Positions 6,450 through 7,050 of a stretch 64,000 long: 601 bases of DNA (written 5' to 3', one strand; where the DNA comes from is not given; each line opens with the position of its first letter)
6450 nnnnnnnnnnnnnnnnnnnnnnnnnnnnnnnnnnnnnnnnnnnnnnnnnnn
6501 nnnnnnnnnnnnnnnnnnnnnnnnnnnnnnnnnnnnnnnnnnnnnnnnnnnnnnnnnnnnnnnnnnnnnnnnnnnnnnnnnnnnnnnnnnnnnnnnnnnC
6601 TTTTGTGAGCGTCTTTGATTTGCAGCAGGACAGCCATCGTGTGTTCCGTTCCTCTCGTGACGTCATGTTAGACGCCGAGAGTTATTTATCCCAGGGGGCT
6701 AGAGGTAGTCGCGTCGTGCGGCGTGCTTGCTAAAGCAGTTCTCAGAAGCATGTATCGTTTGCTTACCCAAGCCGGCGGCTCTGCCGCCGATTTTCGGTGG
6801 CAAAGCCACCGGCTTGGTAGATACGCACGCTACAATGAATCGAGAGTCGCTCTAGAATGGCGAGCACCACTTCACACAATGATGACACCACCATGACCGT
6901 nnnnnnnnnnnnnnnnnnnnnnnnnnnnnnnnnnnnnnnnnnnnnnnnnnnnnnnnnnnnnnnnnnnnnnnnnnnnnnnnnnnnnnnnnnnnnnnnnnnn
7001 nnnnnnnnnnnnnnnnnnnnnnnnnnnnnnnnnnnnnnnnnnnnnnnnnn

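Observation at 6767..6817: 51-nt three-way-junction element present twice, with every stem difference compensatory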

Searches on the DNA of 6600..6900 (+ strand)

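Call 26: build_rna_model(alignment_id=A2, structure=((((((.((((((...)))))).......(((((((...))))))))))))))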
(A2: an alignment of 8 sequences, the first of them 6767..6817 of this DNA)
Model R1 built from alignment A2 (8 sequences, 52 columns); structure: as given.
model positions 52; base pairs 19; branch points 1; effective number of sequences 2.5; information 1.065 bits per position. Calibrated on 0.2 Mb of random sequence (short: E-values are rough).
structure used (alignment columns):
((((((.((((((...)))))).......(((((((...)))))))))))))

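Call 27: search_with_rna_model(model_id=R1, sources=[window, L021, L034, L057, L089, L094, L113, L119, L012, L033, L042, L044, L055, L070, L081, L120, L126, L129, L131, L135, L075], max_evalue=10, show_alignments=0)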
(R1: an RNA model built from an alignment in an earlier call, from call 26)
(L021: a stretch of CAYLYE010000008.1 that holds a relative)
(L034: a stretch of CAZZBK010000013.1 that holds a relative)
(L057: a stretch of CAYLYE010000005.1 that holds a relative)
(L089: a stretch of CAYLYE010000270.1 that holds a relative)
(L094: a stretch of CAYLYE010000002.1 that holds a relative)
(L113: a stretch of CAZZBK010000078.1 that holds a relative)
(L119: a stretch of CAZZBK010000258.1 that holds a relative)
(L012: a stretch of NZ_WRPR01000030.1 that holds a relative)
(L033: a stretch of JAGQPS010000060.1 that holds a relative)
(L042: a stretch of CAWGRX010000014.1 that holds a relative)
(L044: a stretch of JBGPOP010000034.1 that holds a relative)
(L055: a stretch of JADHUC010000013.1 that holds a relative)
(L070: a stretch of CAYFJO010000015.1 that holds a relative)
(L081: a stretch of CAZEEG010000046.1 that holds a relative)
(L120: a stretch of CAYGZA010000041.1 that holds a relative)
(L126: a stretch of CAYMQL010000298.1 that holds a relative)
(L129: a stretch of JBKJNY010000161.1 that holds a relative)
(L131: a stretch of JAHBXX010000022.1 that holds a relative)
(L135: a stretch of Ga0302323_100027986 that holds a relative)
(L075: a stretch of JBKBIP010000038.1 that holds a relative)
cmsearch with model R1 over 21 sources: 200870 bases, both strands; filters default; matches with E-value up to 10: 92.
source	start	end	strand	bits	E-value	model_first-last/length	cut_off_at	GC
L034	6038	6089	+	80.8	1.2e-20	1-52/52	no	0.73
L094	7139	7190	+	78.5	5.8e-20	1-52/52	no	0.73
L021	6318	6369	+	78.2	6.9e-20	1-52/52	no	0.73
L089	6343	6394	+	77.2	1.4e-19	1-52/52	no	0.75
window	6767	6817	+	75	5.9e-19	1-52/52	no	0.69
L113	2037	2088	+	75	6.2e-19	1-52/52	no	0.65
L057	4263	4313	+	73.8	1.4e-18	1-52/52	no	0.76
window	15674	15724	+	72.6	3.1e-18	1-52/52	no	0.71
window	6767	6817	-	72.4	3.6e-18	1-52/52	no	0.69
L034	6038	6089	-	72.3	3.7e-18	1-52/52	no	0.73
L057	4263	4313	-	70.2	1.5e-17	1-52/52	no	0.76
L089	6343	6394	-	69.7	2.2e-17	1-52/52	no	0.75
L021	6318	6369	-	69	3.5e-17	1-52/52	no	0.73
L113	2037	2088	-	68.5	4.9e-17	1-52/52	no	0.65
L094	7139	7190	-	66.9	1.4e-16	1-52/52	no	0.73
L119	1433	1483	-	50.6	9e-12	1-52/52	no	0.69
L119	1433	1483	+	48.6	3.4e-11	1-52/52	no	0.69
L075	2404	2455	-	43.6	9.8e-10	1-52/52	no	0.79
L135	4695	4742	+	42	3e-09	1-52/52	no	0.83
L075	2404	2455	+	41.1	5.2e-09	1-52/52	no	0.79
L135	4695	4742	-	37.9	4.7e-08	1-52/52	no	0.83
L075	2478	2531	-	33.2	1.1e-06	1-52/52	no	0.74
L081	3421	3471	+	27.9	3.9e-05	1-52/52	no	0.71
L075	2478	2531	+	25.9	0.00015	1-52/52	no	0.74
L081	3421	3471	-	25.7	0.00017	1-52/52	no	0.71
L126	2297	2347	+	24.4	0.00043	1-52/52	no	0.65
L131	1758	1809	-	22.4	0.0017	1-52/52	no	0.81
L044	4382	4432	-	21.8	0.0025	1-52/52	no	0.69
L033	1785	1837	+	21.6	0.0029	1-52/52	no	0.66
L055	3797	3849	+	21.4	0.0032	1-52/52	no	0.68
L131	1758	1809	+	21.2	0.0036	1-52/52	no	0.81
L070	6815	6867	+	20.9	0.0045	1-52/52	no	0.77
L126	2297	2347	-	20.9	0.0046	1-52/52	no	0.65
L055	3797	3849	-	20.9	0.0047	1-52/52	no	0.68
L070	6815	6867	-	20.6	0.0055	1-52/52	no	0.77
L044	4382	4432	+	20.6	0.0056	1-52/52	no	0.69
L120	914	964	+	19.7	0.01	1-52/52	no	0.69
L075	3132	3182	-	19.2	0.014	3-52/52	5'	0.75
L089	5231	5296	+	18.9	0.018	1-52/52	no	0.74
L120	914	964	-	18.8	0.019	1-52/52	no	0.69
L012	3206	3253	-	18.8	0.019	1-52/52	no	0.73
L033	1785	1837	-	18.4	0.024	1-52/52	no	0.66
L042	2331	2378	-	17.5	0.044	1-52/52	no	0.65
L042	2331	2378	+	17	0.063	1-52/52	no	0.65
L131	3755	3825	+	17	0.064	1-52/52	no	0.76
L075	3043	3109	+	16.4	0.095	1-52/52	no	0.63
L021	3642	3698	+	16.3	0.1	1-52/52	no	0.56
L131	3755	3807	-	16.3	0.1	1-52/52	no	0.75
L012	6614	6660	-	16.1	0.12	1-52/52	no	0.57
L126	2418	2461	+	15.8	0.14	1-52/52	no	0.73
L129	442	495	+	15.3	0.2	1-52/52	no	0.57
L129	442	495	-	15.2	0.21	1-52/52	no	0.57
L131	7630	7716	+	15.1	0.23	1-52/52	no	0.74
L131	834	882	-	14.6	0.32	1-52/52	no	0.84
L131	7444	7469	-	14.1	0.45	1-52/52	no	0.73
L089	6519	6537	-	13.8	0.53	28-46/52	no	0.74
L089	5231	5296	-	13.8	0.54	1-52/52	no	0.74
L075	3132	3182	+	13.7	0.6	1-50/52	3'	0.75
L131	1141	1184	-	13.3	0.79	1-52/52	no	0.8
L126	2418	2461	-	13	0.96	1-52/52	no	0.73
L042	724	761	+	13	0.97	1-52/52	no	0.71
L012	6614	6660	+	12.9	0.99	1-52/52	no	0.57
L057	6958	6990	+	12.9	1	1-52/52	no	0.58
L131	3436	3490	-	12.7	1.2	1-52/52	no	0.69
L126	2675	2723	+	12.5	1.4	1-52/52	no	0.73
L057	3497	3535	+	12.4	1.4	1-52/52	no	0.82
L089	6518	6556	+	12.2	1.6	1-52/52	no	0.69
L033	2598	2642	-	11.5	2.6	1-52/52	no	0.73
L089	2063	2101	-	11.5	2.7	1-52/52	no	0.74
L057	3497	3535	-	11.4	2.9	1-52/52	no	0.82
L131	3842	3879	-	11.2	3.3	1-52/52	no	0.79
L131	3842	3894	+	10.6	4.8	1-52/52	no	0.79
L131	3033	3082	-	10.6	4.8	1-52/52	no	0.82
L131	3701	3748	-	10.3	6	1-52/52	no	0.81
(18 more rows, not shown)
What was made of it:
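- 6767..6817 (.): Copy A, the whole 51-nt doublet: tag, hairpin, spacer, hairpin, inverted tag. The covariance model scores it 75.0 bits on + and 72.4 bits on - (call 27).
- The covariance model scores both strands almost equally (call 27).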

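Call 33: search_with_rna_model(model_id=R1, source=L136, max_evalue=1)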
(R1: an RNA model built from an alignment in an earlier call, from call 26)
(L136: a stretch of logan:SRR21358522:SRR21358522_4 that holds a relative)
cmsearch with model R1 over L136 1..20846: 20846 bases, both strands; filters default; matches with E-value up to 1: 2.
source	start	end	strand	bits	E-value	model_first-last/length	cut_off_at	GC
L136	2247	2289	+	17.9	0.0035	1-52/52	no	0.65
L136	17063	17077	-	12.3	0.16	31-45/52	no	0.73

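Call 44: search_with_rna_model(model_id=R1, sources=[L137, L138, L139, L140, L141], max_evalue=1)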
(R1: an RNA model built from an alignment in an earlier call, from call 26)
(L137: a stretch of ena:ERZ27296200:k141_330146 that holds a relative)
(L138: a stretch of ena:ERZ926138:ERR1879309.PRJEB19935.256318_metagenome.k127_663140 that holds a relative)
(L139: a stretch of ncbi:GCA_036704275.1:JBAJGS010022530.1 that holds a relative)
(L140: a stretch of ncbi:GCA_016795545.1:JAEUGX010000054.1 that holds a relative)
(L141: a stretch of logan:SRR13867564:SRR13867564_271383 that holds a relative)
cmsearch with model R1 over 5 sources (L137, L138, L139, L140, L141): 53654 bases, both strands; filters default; matches with E-value up to 1: 8.
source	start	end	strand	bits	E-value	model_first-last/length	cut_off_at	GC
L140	16886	16970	-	13.5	0.18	1-52/52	no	0.74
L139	5369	5434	+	13.3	0.21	1-52/52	no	0.71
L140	8471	8518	+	12.9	0.27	1-52/52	no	0.75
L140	16886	16970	+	12.4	0.38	1-52/52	no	0.74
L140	2146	2210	-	12.3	0.41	1-52/52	no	0.77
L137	3451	3488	-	11.9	0.53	1-52/52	no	0.76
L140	11589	11632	+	11.7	0.59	1-52/52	no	0.77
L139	4148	4200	+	11.6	0.64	1-52/52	no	0.58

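Call 55: search_rna_families(source=window, start=6600, end=6900, threshold=evalue, max_evalue=1)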
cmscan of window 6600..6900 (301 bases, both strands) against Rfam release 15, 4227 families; matches with E-value up to 1: 3.
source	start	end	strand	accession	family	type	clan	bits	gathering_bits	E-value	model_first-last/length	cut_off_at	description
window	6764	6821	+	RF04162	MIR9662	Gene; miRNA;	-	21.2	80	0.28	1-100/100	no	MIR9662 microRNA precursor family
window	6769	6815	-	RF03403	mir-5366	Gene; miRNA;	-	16.4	73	0.82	1-71/71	no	mir-5366 microRNA precursor family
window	6705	6879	+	RF02047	Sphinx_2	Gene; lncRNA;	-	15.6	34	0.9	1-158/158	no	Sphinx conserved region 2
